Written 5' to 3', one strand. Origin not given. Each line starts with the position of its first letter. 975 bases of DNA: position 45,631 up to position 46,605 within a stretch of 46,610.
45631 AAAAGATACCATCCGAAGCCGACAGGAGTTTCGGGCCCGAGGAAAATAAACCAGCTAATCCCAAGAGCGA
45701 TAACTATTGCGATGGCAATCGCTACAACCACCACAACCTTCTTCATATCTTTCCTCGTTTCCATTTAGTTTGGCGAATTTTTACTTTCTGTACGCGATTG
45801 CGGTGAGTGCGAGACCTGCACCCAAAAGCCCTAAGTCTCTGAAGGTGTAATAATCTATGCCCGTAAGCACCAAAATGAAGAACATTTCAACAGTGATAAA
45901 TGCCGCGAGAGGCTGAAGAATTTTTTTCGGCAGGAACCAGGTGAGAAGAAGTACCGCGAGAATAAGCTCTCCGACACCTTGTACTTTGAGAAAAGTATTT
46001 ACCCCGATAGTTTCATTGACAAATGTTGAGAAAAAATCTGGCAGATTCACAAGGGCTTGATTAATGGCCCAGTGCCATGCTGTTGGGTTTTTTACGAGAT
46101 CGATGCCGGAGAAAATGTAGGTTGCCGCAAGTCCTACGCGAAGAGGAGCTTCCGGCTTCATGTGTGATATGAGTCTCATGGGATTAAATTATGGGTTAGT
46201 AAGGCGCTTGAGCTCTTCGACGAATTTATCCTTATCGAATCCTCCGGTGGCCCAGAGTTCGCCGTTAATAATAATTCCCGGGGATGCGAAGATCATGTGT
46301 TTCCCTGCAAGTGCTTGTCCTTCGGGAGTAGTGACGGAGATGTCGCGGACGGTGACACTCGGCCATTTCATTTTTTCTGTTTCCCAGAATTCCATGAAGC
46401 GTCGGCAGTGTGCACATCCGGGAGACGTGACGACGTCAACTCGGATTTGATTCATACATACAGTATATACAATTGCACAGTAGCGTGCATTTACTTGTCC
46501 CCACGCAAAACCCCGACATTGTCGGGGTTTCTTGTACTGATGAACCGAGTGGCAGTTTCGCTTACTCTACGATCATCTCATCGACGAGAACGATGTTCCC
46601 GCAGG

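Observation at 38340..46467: Eight-to-nine gene co-directional cluster combining copper export, copper oxidase, a thiol-reductant relay, DoxX and SOD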

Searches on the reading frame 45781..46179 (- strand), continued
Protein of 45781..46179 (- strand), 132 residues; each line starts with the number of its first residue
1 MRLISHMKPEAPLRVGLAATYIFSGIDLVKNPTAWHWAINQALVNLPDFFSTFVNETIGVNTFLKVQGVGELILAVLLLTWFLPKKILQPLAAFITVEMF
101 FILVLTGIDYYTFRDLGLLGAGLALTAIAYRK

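Call 88: search_solved_structures(query=A2, max_evalue=10, show_alignments=1)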
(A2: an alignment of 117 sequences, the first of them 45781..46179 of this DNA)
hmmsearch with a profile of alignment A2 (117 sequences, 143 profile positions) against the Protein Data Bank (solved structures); distinct sequences matched with E-value up to 10: 45.
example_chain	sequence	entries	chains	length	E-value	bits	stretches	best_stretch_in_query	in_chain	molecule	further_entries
3smo_A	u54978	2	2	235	0.69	12.7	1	11-60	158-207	14-3-3 protein sigma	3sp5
3p1p_A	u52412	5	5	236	0.69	12.7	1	11-60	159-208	14-3-3 protein sigma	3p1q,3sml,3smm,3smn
3p1r_A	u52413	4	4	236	0.69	12.7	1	11-60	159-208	14-3-3 protein sigma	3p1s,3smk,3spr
6ygj_A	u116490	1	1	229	0.84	12.4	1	11-59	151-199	14-3-3 protein beta/alpha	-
6byk_A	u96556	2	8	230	0.85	12.4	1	11-59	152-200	14-3-3 protein beta/alpha | 14-3-3 protein beta/alpha, N-terminally processed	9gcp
6ygj_F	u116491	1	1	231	0.86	12.4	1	11-59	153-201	14-3-3 protein beta/alpha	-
5e9o_A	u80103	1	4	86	0.86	12.4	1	35-68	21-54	Cellulase, glycosyl hydrolase family 5, TPS linker, domain X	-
6nyb_C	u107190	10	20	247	0.87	12.4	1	11-60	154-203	14-3-3 protein zeta | 14-3-3 zeta | 14-3-3 protein zeta isoform X1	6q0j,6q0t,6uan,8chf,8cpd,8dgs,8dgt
6hep_A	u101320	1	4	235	0.87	12.4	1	11-59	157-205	14-3-3 protein beta/alpha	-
7qi1_A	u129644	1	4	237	0.88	12.4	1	11-59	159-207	14-3-3 protein theta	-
6gn8_A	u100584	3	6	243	0.91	12.3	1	11-59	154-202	14-3-3 protein beta/alpha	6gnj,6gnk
4gnt_A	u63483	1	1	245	0.91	12.3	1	11-59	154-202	14-3-3 protein beta/alpha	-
5f74_A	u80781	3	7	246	0.92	12.3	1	11-59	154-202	14-3-3 protein beta/alpha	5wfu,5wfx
2bq0_A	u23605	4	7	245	0.93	12.3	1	11-59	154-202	14-3-3 BETA/ALPHA | 14-3-3 protein beta/alpha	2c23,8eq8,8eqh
5n10_A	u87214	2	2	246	0.94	12.3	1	11-59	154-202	14-3-3 protein beta/alpha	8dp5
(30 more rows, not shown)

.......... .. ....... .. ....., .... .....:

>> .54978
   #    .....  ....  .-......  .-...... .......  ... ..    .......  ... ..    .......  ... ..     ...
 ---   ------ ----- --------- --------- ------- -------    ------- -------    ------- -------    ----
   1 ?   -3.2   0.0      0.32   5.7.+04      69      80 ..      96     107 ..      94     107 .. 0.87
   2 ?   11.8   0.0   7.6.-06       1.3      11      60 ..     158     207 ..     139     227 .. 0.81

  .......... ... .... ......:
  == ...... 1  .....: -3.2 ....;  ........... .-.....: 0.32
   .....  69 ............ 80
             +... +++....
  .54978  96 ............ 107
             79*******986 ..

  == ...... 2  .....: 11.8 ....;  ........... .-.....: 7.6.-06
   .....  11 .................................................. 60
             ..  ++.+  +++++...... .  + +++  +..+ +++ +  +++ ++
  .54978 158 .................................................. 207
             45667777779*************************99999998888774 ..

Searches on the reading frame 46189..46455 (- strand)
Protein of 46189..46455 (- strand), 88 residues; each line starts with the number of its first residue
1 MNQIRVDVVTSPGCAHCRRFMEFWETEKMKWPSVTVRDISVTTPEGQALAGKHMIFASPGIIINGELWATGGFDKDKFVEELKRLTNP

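Call 3: search_protein_families(library=pfam, proteins=[window:46189-46455:-], max_evalue=0.01)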
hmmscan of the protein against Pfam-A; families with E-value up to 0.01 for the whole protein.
window:46189-46455:- (88 aa): 1 family
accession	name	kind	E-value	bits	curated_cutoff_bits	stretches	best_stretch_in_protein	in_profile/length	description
PF13192.12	Thioredoxin_3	-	7.6e-06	26.3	24.8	1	6-82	3-74/76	Thioredoxin domain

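Call 4: search_protein_families(library=ncbifam, proteins=[window:46189-46455:-], max_evalue=0.01)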
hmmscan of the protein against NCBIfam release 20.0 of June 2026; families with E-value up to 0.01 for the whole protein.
window:46189-46455:- (88 aa): 4 families
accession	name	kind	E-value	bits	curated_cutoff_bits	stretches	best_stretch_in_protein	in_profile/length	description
TIGR00411.1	redox_disulf_1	equivalog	9.7e-07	28.8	92.75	1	5-84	2-80/82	MJ0307 family thioredoxin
TIGR02187.2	PDO_seleno_TRX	equivalog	9.3e-06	25.1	185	1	3-84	129-208/209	protein disulfide oxidoreductase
TIGR02190.1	GlrX-dom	hypoth_equivalog_domain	0.0013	18.6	99.3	1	5-74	9-72/79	glutaredoxin-family domain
TIGR02196.1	GlrX_YruB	hypoth_equivalog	0.0039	17.6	88.55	1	6-79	2-70/74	glutaredoxin-like protein, YruB-family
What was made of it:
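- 46189..46455 (-): Small cytoplasmic thioredoxin-fold protein (88 aa, CAHC). Proposed electron donor to CcdA. Thioredoxin_3 E 7.6e-6, above the gathering score; MJ0307-type thioredoxin E 1e-6 (calls 3, 4).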
